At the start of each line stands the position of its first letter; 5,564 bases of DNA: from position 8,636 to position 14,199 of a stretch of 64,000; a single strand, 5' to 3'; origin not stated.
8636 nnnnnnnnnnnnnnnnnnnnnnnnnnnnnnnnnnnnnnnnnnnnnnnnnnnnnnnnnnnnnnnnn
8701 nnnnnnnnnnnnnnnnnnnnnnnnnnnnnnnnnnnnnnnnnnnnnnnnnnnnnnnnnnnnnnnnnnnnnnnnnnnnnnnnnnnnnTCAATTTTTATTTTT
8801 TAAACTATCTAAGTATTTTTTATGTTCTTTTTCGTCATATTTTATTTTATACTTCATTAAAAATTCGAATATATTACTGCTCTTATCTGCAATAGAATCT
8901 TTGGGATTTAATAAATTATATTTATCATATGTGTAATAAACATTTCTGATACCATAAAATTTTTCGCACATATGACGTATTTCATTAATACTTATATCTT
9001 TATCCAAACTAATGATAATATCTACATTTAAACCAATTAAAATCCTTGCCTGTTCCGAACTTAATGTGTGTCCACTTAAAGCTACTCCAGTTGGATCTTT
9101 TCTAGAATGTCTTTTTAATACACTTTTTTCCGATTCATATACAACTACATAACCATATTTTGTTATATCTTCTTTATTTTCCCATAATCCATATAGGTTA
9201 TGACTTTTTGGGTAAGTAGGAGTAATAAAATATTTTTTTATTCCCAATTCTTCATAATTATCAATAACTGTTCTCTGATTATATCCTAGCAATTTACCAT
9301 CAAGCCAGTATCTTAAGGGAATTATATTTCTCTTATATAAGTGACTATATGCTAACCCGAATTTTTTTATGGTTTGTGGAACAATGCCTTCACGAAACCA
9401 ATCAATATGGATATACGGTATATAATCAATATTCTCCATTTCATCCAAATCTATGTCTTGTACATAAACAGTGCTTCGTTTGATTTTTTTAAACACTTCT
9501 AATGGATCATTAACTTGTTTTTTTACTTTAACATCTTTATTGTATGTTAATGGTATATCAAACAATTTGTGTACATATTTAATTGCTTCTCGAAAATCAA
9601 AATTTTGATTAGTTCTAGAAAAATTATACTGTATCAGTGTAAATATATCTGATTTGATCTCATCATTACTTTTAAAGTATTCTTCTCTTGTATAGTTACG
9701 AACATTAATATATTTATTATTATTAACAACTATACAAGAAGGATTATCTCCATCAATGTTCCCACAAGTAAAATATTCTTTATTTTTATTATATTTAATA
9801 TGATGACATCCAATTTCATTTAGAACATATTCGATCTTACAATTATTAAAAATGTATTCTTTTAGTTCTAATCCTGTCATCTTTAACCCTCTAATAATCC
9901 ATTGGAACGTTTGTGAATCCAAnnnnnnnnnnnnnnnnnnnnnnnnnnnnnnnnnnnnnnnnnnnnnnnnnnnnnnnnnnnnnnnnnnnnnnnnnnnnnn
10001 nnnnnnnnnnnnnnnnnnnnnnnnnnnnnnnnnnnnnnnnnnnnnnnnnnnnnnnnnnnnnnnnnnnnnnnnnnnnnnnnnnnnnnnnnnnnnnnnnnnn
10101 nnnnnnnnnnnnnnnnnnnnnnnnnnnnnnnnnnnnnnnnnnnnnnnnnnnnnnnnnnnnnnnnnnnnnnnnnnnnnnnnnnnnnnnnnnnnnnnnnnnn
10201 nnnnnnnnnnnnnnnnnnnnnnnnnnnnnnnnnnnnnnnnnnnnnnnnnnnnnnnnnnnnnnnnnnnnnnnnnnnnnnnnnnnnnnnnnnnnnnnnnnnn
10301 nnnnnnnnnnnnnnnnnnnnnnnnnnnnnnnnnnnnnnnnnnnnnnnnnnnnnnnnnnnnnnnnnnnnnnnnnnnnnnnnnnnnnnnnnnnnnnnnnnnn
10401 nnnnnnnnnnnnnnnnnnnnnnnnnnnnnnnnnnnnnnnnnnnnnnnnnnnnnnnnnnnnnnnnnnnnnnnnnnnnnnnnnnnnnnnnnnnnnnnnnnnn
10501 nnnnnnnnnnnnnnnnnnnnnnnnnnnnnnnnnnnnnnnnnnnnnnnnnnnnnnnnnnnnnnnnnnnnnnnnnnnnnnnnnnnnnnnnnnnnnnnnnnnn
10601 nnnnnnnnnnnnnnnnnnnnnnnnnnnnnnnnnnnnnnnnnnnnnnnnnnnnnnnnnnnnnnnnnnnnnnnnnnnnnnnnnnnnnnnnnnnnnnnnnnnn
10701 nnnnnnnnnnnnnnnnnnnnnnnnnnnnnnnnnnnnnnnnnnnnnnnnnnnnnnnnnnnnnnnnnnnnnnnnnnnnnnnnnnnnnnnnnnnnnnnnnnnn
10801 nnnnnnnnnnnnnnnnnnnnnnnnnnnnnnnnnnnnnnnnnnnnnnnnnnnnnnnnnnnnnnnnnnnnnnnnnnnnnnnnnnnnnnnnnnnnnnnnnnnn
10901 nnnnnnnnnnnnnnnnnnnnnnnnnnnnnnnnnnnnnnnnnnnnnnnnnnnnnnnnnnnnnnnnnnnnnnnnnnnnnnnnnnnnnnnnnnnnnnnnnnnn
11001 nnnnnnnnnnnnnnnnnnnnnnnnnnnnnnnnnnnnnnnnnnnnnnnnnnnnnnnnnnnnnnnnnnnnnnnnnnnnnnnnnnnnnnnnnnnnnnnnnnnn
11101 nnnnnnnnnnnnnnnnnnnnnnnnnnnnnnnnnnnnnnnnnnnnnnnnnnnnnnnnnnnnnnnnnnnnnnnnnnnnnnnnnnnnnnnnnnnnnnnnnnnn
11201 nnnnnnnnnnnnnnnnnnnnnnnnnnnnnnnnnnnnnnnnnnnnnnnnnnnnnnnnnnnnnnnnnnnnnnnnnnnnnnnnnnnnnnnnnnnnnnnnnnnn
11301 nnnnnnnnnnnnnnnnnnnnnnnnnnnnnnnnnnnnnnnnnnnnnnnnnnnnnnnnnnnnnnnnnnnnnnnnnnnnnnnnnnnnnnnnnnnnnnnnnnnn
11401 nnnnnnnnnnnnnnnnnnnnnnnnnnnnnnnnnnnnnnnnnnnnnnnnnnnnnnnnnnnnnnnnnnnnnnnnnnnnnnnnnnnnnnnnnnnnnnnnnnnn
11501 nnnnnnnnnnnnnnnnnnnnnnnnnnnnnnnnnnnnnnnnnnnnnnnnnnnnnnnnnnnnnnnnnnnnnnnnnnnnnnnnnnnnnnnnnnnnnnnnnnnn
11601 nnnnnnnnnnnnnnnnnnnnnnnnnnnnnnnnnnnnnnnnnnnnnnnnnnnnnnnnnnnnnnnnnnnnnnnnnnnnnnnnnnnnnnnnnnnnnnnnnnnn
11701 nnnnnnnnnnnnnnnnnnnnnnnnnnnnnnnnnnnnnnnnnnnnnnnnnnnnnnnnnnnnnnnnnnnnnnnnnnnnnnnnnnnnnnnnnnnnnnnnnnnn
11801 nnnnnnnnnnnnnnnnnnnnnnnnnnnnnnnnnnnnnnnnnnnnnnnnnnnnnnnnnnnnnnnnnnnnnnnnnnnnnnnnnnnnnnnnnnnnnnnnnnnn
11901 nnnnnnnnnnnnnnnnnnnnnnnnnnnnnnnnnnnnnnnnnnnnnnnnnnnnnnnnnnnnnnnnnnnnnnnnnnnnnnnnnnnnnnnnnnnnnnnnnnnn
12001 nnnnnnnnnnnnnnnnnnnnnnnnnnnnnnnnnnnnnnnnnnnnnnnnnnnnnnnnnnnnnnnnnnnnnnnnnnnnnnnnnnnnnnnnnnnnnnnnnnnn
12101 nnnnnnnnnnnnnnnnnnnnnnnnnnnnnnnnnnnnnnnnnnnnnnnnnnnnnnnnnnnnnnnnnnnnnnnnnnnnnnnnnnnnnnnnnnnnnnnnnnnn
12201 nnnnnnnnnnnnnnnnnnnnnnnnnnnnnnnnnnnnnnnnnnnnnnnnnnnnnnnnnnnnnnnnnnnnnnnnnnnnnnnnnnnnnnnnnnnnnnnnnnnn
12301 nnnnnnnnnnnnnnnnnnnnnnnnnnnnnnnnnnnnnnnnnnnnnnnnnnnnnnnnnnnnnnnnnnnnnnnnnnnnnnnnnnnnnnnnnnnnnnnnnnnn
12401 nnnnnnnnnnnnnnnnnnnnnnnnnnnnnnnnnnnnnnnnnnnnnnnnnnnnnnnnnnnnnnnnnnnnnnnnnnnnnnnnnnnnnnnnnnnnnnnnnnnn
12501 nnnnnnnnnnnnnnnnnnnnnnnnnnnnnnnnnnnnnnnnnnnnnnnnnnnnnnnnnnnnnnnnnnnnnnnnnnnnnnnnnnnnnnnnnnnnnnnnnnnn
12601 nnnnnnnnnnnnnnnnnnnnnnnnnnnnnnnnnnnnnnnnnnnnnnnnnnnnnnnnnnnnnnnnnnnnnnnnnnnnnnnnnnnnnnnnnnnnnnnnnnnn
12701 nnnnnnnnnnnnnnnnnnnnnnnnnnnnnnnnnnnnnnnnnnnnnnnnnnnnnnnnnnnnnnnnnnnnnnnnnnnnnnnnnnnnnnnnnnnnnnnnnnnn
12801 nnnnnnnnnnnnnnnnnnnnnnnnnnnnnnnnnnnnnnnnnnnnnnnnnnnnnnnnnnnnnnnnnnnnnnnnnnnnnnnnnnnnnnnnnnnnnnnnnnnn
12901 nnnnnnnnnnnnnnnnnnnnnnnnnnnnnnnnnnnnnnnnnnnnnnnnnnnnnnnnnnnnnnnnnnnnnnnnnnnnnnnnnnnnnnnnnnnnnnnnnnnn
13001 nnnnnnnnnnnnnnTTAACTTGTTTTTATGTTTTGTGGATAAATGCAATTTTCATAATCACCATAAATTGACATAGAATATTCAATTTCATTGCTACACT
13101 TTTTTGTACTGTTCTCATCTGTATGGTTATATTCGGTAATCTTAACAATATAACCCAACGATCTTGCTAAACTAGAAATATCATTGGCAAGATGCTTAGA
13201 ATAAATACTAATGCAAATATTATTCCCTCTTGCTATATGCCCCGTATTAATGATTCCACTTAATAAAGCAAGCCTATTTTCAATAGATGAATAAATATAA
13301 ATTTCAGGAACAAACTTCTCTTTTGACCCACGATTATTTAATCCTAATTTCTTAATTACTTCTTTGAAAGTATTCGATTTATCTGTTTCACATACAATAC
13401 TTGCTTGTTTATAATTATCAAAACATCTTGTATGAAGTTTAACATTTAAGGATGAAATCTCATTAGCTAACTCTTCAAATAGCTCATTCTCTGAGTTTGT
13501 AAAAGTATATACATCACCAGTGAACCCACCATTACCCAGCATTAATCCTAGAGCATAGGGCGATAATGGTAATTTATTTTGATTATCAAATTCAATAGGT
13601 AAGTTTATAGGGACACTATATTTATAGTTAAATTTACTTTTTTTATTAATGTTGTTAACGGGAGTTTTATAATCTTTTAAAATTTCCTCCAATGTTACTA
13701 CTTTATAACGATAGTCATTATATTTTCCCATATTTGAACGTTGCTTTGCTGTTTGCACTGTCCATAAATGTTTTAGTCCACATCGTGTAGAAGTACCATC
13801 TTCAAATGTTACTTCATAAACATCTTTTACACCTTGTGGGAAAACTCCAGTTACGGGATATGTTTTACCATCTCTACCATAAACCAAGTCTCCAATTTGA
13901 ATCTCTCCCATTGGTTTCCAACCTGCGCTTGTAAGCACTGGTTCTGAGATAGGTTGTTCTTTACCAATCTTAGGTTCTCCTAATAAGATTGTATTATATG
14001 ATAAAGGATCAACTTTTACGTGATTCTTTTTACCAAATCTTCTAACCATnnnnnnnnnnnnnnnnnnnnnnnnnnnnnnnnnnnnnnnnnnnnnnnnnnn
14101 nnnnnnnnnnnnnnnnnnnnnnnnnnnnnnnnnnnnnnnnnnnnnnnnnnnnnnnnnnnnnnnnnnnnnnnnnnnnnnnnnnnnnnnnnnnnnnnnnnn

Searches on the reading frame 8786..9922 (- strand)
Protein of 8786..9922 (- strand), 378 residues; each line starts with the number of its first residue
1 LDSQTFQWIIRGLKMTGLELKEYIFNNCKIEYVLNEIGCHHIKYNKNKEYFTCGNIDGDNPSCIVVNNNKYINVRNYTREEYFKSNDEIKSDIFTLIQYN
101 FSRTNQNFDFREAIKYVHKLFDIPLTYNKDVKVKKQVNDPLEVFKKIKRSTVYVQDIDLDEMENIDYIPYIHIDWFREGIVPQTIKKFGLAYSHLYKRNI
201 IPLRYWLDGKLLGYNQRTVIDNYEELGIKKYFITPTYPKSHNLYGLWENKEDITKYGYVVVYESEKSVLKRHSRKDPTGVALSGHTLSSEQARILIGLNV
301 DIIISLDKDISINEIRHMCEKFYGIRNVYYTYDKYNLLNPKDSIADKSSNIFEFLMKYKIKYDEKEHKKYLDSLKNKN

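Call 59: find_encoding_contigs(protein=window:8786-9922:-, flank=10000, max_places=1)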
Protein window:8786-9922:- (378 aa): no gene with exactly this product is on record in the collection.

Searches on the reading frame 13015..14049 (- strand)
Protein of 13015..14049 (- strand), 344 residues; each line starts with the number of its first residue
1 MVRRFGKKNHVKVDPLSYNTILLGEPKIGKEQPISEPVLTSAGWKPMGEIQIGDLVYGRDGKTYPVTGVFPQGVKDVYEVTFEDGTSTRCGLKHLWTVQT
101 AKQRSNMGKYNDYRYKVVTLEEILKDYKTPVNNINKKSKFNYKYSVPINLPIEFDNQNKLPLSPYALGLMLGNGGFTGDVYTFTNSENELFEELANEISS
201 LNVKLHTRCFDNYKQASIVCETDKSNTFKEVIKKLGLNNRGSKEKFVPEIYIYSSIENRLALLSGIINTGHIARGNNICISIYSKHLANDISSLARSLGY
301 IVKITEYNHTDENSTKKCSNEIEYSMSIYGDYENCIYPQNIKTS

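Call 62: find_encoding_contigs(protein=window:13015-14049:-, flank=10000, max_places=2)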
Protein window:13015-14049:- (344 aa): 1 contig read that carries it; 1 place shown.
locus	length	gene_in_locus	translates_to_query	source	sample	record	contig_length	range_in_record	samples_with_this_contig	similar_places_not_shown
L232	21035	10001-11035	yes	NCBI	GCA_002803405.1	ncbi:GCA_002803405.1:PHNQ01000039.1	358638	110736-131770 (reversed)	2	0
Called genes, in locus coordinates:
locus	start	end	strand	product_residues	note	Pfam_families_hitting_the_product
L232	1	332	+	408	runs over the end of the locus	PF25856:MPN635_N (weak)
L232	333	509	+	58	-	-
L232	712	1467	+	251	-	PF04446:Thg1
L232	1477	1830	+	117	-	PF00857:Isochorismatase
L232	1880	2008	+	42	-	-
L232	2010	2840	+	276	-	PF13793:Pribosyltran_N (faint), PF00156:Pribosyltran (weak)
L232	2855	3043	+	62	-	PF18127:NAMPT_N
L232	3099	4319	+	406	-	PF04095:NAPRTase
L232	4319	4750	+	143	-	PF08719:NADAR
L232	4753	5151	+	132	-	-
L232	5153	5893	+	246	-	PF02540:NAD_synthase, PF03054:tRNA_Me_trans (faint)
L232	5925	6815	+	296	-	-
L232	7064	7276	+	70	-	-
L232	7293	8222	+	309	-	PF09414:RNA_ligase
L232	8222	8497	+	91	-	-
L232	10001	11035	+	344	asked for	PF05204:Hom_end (weak)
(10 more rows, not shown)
